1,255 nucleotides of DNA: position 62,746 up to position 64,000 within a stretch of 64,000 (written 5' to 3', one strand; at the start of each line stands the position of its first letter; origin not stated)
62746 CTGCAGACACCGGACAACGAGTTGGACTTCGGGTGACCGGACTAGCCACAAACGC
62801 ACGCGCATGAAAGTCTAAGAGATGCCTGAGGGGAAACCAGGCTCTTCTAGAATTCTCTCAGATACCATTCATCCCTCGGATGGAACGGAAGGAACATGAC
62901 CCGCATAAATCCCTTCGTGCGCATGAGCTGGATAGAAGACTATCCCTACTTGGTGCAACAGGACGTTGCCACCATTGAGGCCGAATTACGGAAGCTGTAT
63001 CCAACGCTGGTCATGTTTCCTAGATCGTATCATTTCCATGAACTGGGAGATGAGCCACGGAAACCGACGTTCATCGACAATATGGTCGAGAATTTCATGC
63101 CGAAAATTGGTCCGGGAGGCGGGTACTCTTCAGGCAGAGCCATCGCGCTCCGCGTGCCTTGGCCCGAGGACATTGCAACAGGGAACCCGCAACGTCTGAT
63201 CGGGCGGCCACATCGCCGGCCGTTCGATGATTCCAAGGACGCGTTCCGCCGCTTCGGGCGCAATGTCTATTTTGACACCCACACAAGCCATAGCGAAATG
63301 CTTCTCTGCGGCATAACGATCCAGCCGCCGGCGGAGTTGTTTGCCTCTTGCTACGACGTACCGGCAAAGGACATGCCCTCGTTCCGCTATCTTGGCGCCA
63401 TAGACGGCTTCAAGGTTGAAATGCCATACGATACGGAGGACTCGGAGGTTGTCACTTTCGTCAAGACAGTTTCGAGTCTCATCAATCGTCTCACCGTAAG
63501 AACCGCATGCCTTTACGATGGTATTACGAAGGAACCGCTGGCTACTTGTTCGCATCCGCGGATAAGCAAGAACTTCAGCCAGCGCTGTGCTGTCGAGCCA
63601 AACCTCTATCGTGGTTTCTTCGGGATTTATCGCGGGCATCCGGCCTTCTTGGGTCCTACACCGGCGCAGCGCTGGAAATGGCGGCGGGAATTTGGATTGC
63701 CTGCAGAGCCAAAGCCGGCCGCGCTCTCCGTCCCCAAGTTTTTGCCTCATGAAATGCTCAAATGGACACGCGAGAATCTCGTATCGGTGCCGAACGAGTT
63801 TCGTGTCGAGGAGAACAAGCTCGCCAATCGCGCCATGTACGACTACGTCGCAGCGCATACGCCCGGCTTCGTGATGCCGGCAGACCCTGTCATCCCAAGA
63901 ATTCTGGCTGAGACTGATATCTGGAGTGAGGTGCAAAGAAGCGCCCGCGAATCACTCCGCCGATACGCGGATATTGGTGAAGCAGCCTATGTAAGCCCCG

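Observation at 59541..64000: Lower-GC orphan three-gene module after pdxY: 718-aa acidic protein followed by two divergent paralogues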

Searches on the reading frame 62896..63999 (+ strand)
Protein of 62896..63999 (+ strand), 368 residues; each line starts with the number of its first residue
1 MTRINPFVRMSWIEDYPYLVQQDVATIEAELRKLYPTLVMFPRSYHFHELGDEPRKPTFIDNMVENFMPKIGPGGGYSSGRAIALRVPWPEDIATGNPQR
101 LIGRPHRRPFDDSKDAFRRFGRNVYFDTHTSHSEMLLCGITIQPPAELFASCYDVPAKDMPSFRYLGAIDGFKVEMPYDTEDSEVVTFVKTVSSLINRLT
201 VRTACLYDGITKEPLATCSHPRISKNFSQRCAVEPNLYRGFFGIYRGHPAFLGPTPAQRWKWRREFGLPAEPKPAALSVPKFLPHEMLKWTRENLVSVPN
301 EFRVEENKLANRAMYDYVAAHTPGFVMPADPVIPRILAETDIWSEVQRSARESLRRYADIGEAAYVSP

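Call 6: search_protein_families(library=pfam, proteins=[window:62896-63999:+], max_evalue=1)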
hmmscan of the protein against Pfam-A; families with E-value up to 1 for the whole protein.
window:62896-63999:+ (368 aa): 0 families

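Call 7: search_protein_families(library=ncbifam, proteins=[window:62896-63999:+], max_evalue=1)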
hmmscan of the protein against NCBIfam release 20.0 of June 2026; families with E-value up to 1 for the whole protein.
window:62896-63999:+ (368 aa): 0 families

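Call 14: search_protein_families(library=padloc, proteins=[window:62896-63999:+], max_evalue=1)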
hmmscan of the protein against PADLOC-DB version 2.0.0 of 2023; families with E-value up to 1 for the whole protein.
window:62896-63999:+ (368 aa): 0 families

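Call 15: search_protein_families(library=phrogs, proteins=[window:62896-63999:+], max_evalue=1)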
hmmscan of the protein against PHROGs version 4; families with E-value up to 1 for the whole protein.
window:62896-63999:+ (368 aa): 0 families

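Call 23: find_homologous_proteins(query=A1)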
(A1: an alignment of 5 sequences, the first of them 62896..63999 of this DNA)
Query A1 (5 sequences) (368 aa, profile of the alignment): 27 proteins with E <= 0.001 among 5147 candidates.
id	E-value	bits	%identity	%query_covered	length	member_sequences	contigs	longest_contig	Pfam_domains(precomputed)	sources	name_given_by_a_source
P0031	4.7e-146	504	60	99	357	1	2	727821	-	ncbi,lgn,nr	ncbi:MAG: hypothetical protein HYU58_16710 [Proteobacteria bacterium]|nr:hypothetical protein [Pseud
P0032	1.4e-144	499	99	100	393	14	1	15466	-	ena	-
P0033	1.1e-131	457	60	97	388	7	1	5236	-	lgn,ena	-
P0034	2.8e-128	446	80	100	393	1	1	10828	-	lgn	-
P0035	2.2e-127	443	61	95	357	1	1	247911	-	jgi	jgi:hypothetical protein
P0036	7.3e-126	438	82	100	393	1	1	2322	-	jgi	jgi:hypothetical protein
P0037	1.4e-125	437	59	96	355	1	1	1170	-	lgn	-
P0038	4.4e-123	429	58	95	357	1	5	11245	-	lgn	-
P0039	2.1e-121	423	58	96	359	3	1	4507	-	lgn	-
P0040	1.4e-120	420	72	100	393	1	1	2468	-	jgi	jgi:hypothetical protein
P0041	5.8e-117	408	71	100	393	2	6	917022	-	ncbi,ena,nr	nr:hypothetical protein [uncultured Dongia sp.]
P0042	8.4e-116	405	20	53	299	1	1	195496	-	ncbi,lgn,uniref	ncbi:hypothetical protein [Dongia sp.]|uniref:hypothetical protein n=1 Tax=Dongia sp. TaxID=1977262 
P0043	1.4e-112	394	59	89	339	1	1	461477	-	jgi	jgi:hypothetical protein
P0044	2.5e-108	380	19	52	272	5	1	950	-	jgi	jgi:hypothetical protein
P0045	2.7e-107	377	61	94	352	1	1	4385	-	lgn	-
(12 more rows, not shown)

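Call 48: search_solved_structures(query=A4, max_evalue=10)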
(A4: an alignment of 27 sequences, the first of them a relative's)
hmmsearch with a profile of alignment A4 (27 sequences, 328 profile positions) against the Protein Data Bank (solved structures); distinct sequences matched with E-value up to 10: 0.
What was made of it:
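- Closest known: PoNe/PoNi. Different: The partners do not hit DUF1911 or DUF1910 (calls 6, 48).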

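Call 54: predict_structure(alignment_id=A4)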
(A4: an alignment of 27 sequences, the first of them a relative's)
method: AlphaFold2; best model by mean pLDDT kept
length: 393 residues; sequences in the alignment: 27
mean_pLDDT: 84.3   pTM: 0.78
mean pLDDT of the five models: 84.3, 82.7, 81.6, 80.3, 79.8
residues with pLDDT >= 90: 198; 70-90: 129; 50-70: 55; < 50: 11
segments of 3 or more residues with pLDDT < 50: 1-7
pLDDT, mean of each block of 10 residues (from residue 1): 49 90 96 96 75 71 94 85 91 86 65 59 85 88 92 86 89 88 90 96 94 93 94 94 93 95 92 89 92 92 93 94 88 87 69 76 62 72 55 50
secondary structure, 60 per line:
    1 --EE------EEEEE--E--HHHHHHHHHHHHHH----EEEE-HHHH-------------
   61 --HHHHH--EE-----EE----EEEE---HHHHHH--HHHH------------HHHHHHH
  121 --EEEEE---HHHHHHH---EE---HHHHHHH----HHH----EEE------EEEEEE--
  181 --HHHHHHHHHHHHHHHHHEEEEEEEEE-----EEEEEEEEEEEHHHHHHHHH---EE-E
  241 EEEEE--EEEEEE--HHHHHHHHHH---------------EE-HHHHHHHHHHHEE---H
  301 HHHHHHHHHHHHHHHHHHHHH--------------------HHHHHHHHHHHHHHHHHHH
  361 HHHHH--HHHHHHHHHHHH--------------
elements in order: E11-15 H21-34 E39-42 H44-47 H63-67 E83-86 H90-95 H98-101 H114-120 E123-127 H131-137 H146-152 E164-166 E173-178 H183-199 E200-208 E214-224 H225-233 E240-245 E248-253 H256-265 H284-294 H300-321 H342-365 H368-379

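Call 60: fold_search(model_id=the predicted structure, library=pdb)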
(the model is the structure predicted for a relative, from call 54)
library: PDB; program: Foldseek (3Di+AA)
matches with E <= 10: 98; with E <= 0.001: 0
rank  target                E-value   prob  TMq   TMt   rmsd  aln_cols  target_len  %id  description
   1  9g9g_I                1.9e-01  0.09  0.11  0.18  19.7       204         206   10  CryoEM structure of Enterococcus italicus Csm-crRNA-CTR1 complex (4.3) bound to AMPNPP (released 2025-01-29)
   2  9g9e_F                3.4e-01  0.06  0.10  0.18  20.2       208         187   10  CryoEM structure of Enterococcus italicus Csm-crRNA complex bound to AMPNPP (released 2025-01-29)
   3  6qxm_A                3.8e-01  0.01  0.09  0.08  28.9       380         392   10  Cryo-EM structure of T7 bacteriophage portal protein, 12mer, open valve (released 2019-09-04)
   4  9g9i_F                8.8e-01  0.05  0.10  0.18  20.4       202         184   10  CryoEM structure of Enterococcus italicus Csm-crRNA-CTR2 complex bound to pNppA3 and AMPNPP (released 2025-01-29)
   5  9g9b_F                1.0e+00  0.03  0.10  0.17  20.4       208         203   11  CryoEM structure of Enterococcus italicus Csm-crRNA (4.3) complex (released 2025-01-29)
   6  9g9j_F                1.2e+00  0.04  0.11  0.18  19.9       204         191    9  CryoEM structure of Enterococcus italicus Csm-crRNA complex bound to pNppA3 and AMPNPP (released 2025-01-29)
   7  9g9f_E                1.8e+00  0.03  0.10  0.17  20.3       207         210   12  CryoEM structure of Enterococcus italicus Csm-crRNA-CTR complex bound to AMPNPP (released 2025-01-29)
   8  5h1a_A                1.8e+00  0.02  0.11  0.16  16.2       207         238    8  Crystal structure of an IclR homolog from Microbacterium sp. strain HM58-2 (released 2017-01-18)
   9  8aaq                  2.1e+00  0.02  0.12  0.17  11.9       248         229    8  Crystal structure of the carotenoid-binding protein domain from silkworm Bombyx mori (BmCBP), CRT-416 form (released 2023-02-01)
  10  6ifn_F                2.1e+00  0.01  0.08  0.12  22.0       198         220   12  Crystal structure of Type III-A CRISPR Csm complex (released 2018-12-12)
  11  2ldk_MODEL_1_A        2.2e+00  0.03  0.11  0.21  20.9       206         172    9  Solution NMR Structure of Protein AAur_3427 from Arthrobacter aurescens, Northeast Structural Genomics Consort (released 2011-06-22)
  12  2v64_E                2.2e+00  0.02  0.06  0.11  17.7        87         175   13  Crystallographic structure of the conformational dimer of the Spindle Assembly Checkpoint protein Mad2. (released 2007-11-27)
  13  9naa_B                2.4e+00  0.01  0.10  0.13  22.2       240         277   14  Unusual structure of a bacteriophytochrome fragment derived from full length SaBphP2 (released 2025-05-14)
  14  4z3l_A                2.7e+00  0.03  0.13  0.23  13.5       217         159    9  CRYSTAL STRUCTURE OF BIRCH POLLEN ALLERGEN BET V 1 MUTANT G26L, D69I, P90L, K97I (released 2015-11-25)
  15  1ysp                  2.7e+00  0.02  0.12  0.22  17.3       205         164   11  Crystal structure of the C-terminal domain of E. coli transcriptional regulator KdgR. (released 2005-03-22)
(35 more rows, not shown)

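Call 79: find_encoding_contigs(protein=P0044, flank=3000, max_places=4)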
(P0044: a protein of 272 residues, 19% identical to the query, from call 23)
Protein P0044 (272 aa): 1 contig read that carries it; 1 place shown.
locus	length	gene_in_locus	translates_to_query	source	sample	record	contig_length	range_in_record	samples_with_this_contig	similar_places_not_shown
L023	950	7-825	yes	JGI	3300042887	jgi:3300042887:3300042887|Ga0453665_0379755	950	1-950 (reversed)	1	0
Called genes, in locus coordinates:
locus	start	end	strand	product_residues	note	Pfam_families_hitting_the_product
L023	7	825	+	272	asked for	-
